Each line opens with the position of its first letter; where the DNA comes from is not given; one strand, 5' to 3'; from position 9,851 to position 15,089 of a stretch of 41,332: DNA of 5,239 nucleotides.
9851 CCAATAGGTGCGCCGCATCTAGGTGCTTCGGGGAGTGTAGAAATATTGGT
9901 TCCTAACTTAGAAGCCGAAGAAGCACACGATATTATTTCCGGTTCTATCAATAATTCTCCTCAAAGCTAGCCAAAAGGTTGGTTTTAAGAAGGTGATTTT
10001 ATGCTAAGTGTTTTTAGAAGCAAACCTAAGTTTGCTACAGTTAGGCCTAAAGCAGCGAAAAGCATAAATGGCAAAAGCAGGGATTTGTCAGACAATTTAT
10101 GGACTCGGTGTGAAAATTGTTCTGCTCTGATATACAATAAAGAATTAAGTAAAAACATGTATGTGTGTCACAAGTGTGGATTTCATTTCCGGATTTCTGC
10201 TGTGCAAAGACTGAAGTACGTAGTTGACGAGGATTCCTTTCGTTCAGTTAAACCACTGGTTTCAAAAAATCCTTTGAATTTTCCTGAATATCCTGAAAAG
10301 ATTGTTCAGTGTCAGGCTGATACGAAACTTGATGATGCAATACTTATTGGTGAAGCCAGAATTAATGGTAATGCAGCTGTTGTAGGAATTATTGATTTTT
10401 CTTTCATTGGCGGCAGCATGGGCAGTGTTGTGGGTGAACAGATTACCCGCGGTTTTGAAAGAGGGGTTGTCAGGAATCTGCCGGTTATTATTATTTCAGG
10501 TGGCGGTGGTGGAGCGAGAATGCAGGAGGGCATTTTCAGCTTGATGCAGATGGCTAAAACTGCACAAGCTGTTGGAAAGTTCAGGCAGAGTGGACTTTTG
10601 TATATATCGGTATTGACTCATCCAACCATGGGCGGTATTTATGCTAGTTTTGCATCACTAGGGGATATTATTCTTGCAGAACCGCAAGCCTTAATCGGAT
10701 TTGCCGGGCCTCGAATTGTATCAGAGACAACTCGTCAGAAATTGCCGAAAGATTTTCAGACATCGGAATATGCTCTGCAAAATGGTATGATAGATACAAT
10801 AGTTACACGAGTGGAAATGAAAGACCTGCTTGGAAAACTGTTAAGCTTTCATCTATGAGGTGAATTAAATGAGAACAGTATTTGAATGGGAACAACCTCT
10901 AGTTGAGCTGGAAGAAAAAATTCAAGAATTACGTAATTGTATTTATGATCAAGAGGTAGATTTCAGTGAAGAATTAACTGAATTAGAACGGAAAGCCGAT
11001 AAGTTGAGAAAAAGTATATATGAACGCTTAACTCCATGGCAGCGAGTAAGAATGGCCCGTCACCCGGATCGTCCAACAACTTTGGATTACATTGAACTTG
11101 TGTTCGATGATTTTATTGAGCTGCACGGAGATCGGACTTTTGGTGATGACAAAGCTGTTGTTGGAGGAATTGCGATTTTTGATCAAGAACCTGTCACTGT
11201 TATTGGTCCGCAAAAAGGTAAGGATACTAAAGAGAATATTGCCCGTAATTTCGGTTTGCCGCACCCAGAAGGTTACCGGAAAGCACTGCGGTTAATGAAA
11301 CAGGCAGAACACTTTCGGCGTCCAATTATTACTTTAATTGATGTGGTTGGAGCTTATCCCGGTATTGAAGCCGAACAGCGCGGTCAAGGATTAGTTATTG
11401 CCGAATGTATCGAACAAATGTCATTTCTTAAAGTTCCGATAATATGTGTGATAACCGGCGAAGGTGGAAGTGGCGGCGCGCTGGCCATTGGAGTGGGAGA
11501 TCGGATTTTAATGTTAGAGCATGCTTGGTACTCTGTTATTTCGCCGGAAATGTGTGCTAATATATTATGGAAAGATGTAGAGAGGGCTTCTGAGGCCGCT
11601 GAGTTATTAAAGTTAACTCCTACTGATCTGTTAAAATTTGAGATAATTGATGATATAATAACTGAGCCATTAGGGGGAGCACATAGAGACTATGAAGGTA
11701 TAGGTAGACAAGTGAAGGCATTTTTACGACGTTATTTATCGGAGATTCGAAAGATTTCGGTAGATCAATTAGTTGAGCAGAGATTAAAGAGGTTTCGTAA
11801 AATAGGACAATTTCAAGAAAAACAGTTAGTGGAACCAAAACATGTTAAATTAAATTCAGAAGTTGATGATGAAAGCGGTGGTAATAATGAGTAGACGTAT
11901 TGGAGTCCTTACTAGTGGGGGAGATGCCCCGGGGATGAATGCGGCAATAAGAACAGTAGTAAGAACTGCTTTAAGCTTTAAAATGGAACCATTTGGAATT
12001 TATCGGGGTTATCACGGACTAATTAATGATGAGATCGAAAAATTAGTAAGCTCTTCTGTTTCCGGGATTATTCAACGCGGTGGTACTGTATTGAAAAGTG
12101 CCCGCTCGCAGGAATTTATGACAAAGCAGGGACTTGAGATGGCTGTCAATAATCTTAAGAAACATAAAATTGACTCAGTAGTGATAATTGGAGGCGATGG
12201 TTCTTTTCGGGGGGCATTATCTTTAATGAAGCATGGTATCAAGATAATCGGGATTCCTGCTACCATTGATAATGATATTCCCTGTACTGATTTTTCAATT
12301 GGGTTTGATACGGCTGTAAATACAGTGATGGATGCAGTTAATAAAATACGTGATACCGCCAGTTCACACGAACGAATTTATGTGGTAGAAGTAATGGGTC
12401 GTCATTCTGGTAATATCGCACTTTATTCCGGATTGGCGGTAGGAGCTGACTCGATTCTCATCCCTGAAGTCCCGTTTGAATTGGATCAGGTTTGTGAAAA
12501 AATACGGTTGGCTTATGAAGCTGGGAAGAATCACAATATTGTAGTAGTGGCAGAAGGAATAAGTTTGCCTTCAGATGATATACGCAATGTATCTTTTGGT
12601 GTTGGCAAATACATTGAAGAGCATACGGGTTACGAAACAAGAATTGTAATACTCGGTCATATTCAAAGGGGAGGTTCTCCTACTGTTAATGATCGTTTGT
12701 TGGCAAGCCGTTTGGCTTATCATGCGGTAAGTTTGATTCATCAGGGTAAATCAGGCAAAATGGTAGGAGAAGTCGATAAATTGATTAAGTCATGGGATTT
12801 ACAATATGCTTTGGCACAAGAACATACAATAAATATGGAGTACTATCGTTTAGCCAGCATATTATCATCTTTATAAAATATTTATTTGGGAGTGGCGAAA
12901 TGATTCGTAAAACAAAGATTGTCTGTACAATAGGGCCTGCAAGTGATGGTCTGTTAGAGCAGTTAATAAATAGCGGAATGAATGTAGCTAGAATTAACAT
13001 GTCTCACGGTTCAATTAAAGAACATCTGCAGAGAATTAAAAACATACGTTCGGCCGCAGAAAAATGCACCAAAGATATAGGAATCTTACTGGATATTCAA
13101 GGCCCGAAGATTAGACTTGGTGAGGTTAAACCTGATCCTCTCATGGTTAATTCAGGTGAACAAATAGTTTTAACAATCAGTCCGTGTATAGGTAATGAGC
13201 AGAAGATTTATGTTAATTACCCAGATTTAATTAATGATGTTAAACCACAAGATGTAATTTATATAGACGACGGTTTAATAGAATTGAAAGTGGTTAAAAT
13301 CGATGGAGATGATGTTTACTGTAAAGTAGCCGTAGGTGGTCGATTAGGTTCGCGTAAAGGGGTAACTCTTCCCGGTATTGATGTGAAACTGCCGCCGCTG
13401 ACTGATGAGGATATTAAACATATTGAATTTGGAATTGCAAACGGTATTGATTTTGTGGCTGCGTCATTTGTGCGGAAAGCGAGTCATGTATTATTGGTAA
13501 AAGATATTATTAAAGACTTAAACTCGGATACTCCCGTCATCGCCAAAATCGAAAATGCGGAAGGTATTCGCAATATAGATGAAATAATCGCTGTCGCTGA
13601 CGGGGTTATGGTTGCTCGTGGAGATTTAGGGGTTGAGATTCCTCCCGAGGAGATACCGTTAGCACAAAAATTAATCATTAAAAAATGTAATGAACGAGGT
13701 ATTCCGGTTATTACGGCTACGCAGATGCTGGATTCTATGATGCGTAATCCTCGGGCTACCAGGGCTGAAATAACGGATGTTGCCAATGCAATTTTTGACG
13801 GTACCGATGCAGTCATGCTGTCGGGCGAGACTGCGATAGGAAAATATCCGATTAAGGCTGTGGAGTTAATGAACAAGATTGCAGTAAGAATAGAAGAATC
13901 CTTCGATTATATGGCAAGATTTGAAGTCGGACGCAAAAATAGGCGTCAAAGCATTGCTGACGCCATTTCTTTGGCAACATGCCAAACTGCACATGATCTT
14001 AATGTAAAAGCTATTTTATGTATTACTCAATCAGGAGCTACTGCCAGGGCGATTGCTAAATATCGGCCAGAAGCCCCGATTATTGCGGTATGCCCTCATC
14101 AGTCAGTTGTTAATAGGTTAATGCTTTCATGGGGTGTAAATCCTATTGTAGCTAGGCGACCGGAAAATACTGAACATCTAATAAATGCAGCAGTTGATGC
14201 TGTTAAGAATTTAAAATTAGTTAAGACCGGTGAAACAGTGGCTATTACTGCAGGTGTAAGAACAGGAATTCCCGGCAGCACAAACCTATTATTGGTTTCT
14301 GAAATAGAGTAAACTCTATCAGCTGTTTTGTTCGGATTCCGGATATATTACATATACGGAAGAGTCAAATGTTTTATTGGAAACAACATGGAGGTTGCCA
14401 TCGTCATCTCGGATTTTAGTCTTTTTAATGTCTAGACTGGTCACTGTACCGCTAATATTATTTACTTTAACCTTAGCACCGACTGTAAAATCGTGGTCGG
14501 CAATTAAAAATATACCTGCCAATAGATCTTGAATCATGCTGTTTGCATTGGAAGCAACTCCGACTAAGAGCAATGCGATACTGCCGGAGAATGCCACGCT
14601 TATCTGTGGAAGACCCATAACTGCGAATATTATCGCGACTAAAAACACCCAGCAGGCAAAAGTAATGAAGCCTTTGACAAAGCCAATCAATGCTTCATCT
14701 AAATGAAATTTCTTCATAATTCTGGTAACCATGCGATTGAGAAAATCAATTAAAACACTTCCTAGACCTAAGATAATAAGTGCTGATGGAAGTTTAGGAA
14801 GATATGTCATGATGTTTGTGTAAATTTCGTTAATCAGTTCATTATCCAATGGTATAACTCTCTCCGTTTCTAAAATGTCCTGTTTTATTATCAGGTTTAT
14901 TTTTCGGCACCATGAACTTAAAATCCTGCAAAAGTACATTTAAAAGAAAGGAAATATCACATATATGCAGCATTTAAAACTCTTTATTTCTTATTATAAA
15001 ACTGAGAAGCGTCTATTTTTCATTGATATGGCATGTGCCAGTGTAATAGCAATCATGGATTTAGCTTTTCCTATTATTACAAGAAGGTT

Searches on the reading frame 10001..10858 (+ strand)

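Call 25: search_protein_families(library=pfam, proteins=[window:10001-10858:+], max_evalue=0.00001)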
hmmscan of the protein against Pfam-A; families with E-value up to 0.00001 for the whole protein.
window:10001-10858:+ (285 aa): 2 families
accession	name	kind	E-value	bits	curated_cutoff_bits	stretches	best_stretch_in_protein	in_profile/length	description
PF01039.27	Carboxyl_trans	-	8.7e-19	67.9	22.3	1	67-245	10-178/493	Carboxyl transferase domain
PF17848.7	Zn_ribbon_ACC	-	7.1e-10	39.3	24.5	1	34-59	1-26/26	Acetyl-CoA carboxylase zinc finger domain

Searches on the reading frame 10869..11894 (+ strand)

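Call 25: search_protein_families(library=pfam, proteins=[window:10869-11894:+], max_evalue=0.00001)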
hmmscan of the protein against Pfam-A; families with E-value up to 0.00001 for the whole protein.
window:10869-11894:+ (341 aa): 2 families
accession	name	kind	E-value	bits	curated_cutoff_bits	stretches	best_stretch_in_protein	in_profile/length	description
PF03255.19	ACCA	-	6.8e-143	475.9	23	1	5-313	2-310/310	Acetyl co-enzyme A carboxylase carboxyltransferase-like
PF01039.27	Carboxyl_trans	-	1e-13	51.3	22.3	1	95-244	282-427/493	Carboxyl transferase domain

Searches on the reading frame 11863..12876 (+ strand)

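Call 25: search_protein_families(library=pfam, proteins=[window:11863-12876:+], max_evalue=0.00001)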
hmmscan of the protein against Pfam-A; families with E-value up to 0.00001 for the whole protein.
window:11863-12876:+ (337 aa): 2 families
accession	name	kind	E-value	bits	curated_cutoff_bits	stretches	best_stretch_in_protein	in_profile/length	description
PF00365.25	PFK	-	9.5e-116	386.4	30.9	1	12-292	1-277/277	Phosphofructokinase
PF01513.26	NAD_kinase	-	4.5e-07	30.7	25.5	1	90-133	60-104/130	ATP-NAD kinase N-terminal domain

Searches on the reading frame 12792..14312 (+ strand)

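Call 25: search_protein_families(library=pfam, proteins=[window:12792-14312:+], max_evalue=0.00001)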
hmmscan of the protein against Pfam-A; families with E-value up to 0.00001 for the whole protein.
window:12792-14312:+ (506 aa): 2 families
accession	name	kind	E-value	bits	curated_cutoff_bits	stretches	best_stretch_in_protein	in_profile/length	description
PF00224.27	PK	-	1.3e-124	416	30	1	38-357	1-328/328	Pyruvate kinase, barrel domain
PF02887.21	PK_C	-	5.3e-37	126.8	28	1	390-502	1-113/114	Pyruvate kinase, alpha/beta domain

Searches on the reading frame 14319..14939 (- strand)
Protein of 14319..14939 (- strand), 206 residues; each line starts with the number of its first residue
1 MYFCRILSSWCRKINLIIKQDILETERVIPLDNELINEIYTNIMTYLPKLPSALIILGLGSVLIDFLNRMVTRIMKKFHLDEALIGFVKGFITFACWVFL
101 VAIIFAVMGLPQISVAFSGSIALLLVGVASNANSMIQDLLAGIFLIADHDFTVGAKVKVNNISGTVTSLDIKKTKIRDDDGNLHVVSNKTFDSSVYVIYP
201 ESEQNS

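Call 25: search_protein_families(library=pfam, proteins=[window:14319-14939:-], max_evalue=0.00001)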
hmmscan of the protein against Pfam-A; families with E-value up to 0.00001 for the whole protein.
window:14319-14939:- (206 aa): 2 families
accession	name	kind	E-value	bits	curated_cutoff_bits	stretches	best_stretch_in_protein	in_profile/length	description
PF00924.24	MS_channel_2nd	-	5.4e-13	49.3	20.2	1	135-191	2-58/68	Mechanosensitive ion channel, beta-domain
PF05552.17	MS_channel_1st_1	-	6.8e-10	39.1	22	1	37-82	4-49/50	Mechanosensitive ion channel, conserved TM helix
